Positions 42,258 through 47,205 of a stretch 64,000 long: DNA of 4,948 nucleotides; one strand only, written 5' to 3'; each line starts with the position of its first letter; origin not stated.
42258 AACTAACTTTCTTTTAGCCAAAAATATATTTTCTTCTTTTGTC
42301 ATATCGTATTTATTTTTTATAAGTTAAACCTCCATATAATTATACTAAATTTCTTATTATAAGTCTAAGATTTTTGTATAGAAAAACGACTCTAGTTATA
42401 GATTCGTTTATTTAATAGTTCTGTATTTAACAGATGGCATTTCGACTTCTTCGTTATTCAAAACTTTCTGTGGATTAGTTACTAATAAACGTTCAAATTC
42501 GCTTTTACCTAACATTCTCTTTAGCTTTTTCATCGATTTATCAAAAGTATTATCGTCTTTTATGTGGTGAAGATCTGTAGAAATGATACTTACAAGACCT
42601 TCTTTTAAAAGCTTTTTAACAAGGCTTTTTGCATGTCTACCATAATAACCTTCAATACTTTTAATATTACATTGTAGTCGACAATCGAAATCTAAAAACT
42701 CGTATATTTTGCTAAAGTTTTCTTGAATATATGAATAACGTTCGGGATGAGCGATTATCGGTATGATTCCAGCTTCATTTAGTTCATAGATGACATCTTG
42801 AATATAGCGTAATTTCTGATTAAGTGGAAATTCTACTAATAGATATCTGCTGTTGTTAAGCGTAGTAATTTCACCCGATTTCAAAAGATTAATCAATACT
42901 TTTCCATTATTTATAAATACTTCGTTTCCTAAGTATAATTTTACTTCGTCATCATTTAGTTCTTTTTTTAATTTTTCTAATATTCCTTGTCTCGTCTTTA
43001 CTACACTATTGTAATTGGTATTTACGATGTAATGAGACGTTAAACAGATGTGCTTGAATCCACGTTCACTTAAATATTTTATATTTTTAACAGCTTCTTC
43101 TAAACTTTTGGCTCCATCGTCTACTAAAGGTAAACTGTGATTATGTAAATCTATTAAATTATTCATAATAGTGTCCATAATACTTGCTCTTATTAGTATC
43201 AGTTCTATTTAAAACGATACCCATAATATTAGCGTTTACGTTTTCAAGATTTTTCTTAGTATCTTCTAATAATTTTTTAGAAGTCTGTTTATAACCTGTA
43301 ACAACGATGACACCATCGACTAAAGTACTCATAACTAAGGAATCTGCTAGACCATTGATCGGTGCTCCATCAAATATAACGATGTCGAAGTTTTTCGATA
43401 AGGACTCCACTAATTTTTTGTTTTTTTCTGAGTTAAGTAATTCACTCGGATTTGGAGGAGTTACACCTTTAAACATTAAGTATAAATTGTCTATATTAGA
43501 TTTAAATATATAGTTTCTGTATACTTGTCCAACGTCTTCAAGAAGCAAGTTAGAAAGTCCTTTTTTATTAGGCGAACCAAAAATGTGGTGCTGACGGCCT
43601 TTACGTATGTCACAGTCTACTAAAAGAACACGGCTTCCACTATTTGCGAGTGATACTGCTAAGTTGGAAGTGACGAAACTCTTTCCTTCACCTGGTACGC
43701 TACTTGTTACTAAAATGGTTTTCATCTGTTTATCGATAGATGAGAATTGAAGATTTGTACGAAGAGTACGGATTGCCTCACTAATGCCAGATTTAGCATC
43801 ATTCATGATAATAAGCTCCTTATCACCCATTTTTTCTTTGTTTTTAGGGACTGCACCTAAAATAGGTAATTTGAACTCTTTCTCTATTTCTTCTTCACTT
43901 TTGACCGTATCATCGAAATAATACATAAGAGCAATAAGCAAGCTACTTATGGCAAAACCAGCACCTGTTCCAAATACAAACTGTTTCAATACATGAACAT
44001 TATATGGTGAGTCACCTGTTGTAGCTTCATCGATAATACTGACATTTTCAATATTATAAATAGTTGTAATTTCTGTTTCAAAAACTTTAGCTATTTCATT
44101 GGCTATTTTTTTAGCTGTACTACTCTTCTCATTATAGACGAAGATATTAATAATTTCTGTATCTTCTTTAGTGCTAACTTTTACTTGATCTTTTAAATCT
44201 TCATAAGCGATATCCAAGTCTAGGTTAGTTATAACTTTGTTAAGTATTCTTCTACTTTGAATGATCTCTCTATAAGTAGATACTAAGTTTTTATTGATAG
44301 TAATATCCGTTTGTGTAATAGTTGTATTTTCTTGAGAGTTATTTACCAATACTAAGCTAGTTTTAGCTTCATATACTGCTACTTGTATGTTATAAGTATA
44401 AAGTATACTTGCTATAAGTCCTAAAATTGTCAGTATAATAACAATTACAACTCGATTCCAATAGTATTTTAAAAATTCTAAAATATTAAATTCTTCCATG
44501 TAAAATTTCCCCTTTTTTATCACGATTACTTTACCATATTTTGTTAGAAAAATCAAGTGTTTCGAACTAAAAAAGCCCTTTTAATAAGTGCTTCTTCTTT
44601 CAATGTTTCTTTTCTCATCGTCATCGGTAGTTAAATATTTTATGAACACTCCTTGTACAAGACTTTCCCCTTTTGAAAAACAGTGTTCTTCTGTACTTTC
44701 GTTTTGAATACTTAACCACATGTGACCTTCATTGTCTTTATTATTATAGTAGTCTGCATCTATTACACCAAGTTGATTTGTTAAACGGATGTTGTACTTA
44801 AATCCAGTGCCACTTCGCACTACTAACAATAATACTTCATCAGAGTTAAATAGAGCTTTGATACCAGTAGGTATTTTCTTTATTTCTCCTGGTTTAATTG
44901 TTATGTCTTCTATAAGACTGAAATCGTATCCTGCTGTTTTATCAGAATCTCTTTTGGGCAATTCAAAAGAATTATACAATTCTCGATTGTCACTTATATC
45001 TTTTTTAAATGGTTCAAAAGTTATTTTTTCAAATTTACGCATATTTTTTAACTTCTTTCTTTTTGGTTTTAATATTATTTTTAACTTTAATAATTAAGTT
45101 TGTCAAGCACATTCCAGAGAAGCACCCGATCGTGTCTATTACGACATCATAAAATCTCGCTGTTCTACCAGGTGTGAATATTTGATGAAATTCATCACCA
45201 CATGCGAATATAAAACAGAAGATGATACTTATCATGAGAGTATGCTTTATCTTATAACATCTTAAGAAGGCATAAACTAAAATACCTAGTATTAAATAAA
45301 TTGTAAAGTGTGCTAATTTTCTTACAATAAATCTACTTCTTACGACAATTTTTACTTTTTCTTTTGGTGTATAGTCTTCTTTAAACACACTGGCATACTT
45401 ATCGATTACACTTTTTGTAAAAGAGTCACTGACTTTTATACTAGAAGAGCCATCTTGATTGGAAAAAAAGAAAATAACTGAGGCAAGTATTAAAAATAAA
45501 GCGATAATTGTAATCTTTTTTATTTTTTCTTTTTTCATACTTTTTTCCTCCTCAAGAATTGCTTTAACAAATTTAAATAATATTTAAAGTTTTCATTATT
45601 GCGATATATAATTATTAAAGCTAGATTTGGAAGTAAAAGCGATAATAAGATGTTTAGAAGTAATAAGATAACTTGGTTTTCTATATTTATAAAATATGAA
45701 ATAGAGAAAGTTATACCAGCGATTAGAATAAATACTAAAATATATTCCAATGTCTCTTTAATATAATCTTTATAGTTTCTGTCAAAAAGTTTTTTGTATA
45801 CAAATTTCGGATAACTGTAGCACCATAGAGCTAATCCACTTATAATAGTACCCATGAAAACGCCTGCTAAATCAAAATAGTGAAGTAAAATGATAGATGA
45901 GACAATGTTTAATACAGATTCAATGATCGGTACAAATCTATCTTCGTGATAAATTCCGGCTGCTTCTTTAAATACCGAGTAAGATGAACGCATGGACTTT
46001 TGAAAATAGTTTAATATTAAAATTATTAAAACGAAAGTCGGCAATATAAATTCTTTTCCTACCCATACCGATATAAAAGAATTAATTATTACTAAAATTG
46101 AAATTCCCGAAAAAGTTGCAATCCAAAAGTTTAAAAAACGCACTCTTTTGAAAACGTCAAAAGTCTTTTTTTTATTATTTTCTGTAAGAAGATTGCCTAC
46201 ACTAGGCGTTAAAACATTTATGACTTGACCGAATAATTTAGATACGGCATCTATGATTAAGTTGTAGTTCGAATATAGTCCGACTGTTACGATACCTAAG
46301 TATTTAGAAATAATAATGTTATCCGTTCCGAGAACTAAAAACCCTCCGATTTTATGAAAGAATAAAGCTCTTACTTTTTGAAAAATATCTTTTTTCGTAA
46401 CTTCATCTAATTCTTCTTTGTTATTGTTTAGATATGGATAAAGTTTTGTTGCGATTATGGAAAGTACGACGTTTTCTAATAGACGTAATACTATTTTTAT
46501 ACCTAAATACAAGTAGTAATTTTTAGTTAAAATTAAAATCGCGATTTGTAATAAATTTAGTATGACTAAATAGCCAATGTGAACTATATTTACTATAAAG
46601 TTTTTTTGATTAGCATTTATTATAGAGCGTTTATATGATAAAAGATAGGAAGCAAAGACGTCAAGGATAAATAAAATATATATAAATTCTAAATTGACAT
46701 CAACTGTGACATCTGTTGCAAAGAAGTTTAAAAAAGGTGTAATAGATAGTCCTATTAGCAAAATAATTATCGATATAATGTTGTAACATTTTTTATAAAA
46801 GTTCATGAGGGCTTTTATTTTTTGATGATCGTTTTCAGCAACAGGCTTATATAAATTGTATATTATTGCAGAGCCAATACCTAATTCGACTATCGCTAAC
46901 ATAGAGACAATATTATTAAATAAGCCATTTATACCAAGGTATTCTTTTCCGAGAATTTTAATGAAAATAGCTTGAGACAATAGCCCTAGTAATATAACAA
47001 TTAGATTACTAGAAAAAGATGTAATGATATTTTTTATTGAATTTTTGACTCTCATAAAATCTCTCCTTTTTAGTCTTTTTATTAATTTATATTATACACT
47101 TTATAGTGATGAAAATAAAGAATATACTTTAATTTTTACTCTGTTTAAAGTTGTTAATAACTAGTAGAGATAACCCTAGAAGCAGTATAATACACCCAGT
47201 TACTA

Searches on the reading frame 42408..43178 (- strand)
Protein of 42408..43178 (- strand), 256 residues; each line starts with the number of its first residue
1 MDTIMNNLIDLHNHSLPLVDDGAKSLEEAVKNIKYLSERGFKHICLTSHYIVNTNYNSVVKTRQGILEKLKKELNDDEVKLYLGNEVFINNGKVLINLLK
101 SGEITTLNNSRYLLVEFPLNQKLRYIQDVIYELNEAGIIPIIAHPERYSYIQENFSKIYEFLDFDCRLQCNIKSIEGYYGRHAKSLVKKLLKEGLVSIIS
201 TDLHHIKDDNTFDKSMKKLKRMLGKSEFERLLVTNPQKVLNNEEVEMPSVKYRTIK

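Call 7: search_protein_families(library=pfam, proteins=[window:42408-43178:-], max_evalue=0.001)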
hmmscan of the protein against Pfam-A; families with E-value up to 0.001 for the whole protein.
window:42408-43178:- (256 aa): 3 families
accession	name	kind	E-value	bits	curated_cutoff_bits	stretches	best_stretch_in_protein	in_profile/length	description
PF19567.5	CpsB_CapC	-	1.7e-57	195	27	1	8-241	1-234/234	Capsular polysaccharide synthesis, CpsB/CapC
PF02811.25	PHP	-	2.5e-05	25.1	26.4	1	10-91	1-67/164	PHP domain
PF00162.24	PGK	-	0.00033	20.2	27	0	25-116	32-118/379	Phosphoglycerate kinase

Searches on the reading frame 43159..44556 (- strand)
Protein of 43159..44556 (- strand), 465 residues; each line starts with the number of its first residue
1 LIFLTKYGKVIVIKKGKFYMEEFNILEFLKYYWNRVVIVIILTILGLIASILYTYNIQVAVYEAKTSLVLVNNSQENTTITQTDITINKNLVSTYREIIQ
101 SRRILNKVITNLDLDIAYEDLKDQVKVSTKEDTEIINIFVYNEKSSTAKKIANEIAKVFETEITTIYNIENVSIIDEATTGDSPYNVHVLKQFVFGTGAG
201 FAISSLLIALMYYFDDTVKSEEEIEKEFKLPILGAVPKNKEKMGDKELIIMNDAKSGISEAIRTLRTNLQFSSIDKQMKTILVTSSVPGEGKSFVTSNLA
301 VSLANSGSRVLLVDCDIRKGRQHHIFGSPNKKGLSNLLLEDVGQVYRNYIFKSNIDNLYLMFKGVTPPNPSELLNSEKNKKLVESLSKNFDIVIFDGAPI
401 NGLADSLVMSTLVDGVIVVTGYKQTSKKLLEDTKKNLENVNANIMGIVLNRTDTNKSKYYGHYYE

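Call 7: search_protein_families(library=pfam, proteins=[window:43159-44556:-], max_evalue=0.001)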
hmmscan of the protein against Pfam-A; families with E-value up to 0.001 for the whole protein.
window:43159-44556:- (465 aa): 5 families
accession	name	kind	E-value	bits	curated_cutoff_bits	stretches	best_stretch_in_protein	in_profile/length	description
PF02706.20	Wzz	-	6.1e-14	52.5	25.5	1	21-112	1-91/91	Chain length determinant protein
PF13614.12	AAA_31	-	7.7e-11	42.7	27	1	278-442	1-169/177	AAA domain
PF01656.29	CbiA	-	1.3e-10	41.8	25.4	1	282-456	2-87/125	CobQ/CobB/MinD/ParA nucleotide binding domain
PF10609.15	ParA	-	1e-08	35.4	27.1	1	279-451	4-174/246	NUBPL iron-transfer P-loop NTPase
PF00142.24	Fer4_NifH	-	0.00041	20.4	25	1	289-333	10-54/271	4Fe-4S iron sulfur cluster binding proteins, NifH/frxC family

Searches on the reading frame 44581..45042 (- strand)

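Call 7: search_protein_families(library=pfam, proteins=[window:44581-45042:-], max_evalue=0.001)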
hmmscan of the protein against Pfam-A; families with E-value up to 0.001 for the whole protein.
window:44581-45042:- (153 aa): 1 family
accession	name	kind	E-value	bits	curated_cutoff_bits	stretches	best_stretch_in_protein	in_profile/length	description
PF00692.24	dUTPase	-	1.3e-09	38.3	22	1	26-148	3-116/129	dUTPase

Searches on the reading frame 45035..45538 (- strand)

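Call 7: search_protein_families(library=pfam, proteins=[window:45035-45538:-], max_evalue=0.001)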
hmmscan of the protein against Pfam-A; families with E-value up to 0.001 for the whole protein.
window:45035-45538:- (167 aa): 1 family
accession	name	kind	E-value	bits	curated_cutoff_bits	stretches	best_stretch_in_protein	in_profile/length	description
PF04892.17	VanZ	-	3.3e-22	79.9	30.1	1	12-148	2-124/126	VanZ like family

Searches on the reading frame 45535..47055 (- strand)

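Call 3: search_protein_families(library=pfam, proteins=[window:45535-47055:-], max_evalue=0.01)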
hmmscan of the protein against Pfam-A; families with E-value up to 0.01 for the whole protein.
window:45535-47055:- (506 aa): 1 family
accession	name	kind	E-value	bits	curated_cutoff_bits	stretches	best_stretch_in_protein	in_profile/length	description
PF01943.22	Polysacc_synt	-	2e-07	31.1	28.2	1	7-284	2-268/274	Polysaccharide biosynthesis protein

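Call 4: search_protein_families(library=ncbifam, proteins=[window:45535-47055:-], max_evalue=0.01)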
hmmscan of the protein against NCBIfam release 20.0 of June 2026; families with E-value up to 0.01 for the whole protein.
window:45535-47055:- (506 aa): 1 family
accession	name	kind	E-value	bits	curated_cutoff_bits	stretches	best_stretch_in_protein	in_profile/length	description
NF041503.1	WZX_like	subfamily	0.00041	19.5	300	1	79-401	85-406/429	O-unit flippase-like protein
